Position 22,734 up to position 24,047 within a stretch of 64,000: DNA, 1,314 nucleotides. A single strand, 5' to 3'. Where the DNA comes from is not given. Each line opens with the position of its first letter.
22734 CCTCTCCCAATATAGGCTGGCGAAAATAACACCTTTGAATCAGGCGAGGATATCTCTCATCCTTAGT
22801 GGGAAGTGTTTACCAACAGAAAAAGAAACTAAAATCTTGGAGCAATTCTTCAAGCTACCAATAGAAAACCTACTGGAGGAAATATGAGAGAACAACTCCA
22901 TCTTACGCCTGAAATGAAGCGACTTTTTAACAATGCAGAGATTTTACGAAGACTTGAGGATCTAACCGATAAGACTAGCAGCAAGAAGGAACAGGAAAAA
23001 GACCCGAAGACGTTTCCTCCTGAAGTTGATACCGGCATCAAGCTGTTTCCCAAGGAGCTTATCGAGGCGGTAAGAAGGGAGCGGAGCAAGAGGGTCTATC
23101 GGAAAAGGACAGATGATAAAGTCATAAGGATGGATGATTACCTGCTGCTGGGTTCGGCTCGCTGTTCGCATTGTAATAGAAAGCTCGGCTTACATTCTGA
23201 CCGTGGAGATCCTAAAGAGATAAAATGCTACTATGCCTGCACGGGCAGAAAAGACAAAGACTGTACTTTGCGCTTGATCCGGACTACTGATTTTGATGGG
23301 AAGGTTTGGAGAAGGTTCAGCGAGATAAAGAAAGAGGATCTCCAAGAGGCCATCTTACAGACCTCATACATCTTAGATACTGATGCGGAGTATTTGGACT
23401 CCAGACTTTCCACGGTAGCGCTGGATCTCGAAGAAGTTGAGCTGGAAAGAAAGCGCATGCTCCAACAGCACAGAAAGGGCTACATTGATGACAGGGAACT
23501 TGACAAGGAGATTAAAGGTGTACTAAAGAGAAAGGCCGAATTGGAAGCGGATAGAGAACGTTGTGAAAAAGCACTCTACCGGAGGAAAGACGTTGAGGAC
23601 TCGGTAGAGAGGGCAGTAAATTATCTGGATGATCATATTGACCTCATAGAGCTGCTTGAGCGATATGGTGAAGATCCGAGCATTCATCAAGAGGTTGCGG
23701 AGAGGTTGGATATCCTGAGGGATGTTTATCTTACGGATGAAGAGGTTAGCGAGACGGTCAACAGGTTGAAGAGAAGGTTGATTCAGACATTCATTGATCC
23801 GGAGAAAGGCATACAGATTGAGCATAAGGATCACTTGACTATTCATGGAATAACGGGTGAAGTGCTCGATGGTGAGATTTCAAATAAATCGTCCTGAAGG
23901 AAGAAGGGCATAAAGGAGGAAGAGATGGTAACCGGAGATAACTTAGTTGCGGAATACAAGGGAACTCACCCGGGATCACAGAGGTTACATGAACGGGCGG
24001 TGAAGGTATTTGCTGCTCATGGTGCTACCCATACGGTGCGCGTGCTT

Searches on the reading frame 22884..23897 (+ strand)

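Call 7: search_protein_families(library=pfam, proteins=[window:22884-23897:+])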
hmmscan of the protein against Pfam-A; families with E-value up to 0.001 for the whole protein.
window:22884-23897:+ (337 aa): 1 family
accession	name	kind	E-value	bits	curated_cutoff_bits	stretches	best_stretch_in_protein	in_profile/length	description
PF13408.12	Zn_ribbon_recom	-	0.00097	19.9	25.3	1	87-144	1-56/58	Recombinase zinc beta ribbon domain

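Call 65: search_protein_families(library=ncbifam, proteins=[window:22884-23897:+], max_evalue=1e-10)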
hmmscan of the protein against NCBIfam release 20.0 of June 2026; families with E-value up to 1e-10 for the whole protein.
window:22884-23897:+ (337 aa): 0 families
